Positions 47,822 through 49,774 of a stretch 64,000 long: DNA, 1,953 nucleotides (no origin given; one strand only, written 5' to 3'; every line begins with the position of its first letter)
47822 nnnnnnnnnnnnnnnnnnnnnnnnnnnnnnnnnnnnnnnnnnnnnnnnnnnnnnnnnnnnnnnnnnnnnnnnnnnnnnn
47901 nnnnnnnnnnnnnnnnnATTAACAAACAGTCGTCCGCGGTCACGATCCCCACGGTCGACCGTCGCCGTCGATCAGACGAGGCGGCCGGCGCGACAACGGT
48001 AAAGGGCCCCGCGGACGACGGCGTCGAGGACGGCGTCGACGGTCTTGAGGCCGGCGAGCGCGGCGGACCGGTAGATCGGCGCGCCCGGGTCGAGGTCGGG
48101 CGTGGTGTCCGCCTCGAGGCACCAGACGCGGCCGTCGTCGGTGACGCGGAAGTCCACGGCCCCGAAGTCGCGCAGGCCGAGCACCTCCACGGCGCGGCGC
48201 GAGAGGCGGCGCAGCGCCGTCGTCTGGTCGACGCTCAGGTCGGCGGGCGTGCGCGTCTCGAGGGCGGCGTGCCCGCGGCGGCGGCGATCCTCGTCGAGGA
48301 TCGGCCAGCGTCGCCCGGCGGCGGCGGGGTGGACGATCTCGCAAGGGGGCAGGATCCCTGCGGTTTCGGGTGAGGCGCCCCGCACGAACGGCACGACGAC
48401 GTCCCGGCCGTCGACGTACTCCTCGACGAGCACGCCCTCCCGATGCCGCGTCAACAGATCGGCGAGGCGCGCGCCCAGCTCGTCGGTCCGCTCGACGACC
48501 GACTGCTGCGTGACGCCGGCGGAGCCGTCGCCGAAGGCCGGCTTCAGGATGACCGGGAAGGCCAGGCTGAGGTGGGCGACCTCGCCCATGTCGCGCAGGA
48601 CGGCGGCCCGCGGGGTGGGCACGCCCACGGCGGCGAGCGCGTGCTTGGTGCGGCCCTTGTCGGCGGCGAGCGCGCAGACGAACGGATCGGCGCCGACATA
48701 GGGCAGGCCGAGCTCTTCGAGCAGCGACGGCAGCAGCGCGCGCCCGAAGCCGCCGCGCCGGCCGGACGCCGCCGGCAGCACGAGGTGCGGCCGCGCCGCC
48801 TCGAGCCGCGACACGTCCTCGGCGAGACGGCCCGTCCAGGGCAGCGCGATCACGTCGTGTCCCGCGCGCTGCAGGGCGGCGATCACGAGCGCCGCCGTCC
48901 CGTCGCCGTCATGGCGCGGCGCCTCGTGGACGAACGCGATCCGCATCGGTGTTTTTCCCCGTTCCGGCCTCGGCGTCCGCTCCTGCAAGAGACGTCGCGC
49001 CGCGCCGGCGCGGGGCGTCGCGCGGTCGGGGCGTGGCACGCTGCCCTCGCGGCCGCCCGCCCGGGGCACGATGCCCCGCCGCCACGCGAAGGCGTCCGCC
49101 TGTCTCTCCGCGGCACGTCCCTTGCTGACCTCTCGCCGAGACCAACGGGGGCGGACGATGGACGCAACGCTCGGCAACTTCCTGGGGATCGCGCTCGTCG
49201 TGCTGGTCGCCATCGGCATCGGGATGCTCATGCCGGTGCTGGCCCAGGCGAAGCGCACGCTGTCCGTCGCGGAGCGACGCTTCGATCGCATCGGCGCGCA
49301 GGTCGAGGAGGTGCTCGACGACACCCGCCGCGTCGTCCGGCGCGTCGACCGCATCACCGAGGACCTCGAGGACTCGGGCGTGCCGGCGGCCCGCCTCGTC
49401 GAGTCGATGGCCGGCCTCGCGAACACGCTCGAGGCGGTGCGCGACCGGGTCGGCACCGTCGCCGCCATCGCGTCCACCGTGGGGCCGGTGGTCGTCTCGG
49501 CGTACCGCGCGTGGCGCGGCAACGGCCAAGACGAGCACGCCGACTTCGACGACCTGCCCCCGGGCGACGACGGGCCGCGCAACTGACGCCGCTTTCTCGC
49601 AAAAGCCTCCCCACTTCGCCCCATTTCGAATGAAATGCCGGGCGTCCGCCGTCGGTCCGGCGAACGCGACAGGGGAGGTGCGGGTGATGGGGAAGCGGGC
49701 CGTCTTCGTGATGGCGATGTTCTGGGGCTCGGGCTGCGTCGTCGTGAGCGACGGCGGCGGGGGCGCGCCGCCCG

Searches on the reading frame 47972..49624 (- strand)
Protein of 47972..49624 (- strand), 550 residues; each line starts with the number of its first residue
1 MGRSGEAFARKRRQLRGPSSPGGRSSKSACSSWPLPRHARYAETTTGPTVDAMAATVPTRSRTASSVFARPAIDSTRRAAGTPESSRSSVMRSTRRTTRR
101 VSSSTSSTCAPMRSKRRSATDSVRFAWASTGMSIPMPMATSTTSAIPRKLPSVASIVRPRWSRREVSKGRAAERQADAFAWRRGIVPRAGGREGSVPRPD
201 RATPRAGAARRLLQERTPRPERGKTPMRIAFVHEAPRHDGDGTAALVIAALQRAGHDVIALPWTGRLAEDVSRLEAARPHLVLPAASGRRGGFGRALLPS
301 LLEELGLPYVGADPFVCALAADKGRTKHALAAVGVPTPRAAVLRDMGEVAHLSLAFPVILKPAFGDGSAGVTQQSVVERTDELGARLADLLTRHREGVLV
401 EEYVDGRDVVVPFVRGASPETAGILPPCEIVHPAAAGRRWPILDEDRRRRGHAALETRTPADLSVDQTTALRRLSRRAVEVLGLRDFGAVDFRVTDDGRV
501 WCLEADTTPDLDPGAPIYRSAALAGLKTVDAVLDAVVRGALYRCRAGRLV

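Call 64: search_protein_families(library=pfam, proteins=[window:47972-49624:-], max_evalue=0.001)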
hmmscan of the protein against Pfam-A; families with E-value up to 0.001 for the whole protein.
window:47972-49624:- (550 aa): 3 families
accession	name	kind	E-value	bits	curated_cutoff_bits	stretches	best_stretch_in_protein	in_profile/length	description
PF07478.18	Dala_Dala_lig_C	-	6.9e-16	58.8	24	1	352-528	33-195/204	D-ala D-ala ligase C-terminus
PF02655.19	ATP-grasp_3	-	0.00021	21.8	23.2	1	320-417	1-82/160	ATP-grasp domain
PF13535.11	ATP-grasp_4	-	0.00078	19.5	27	0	355-409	2-66/160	ATP-grasp domain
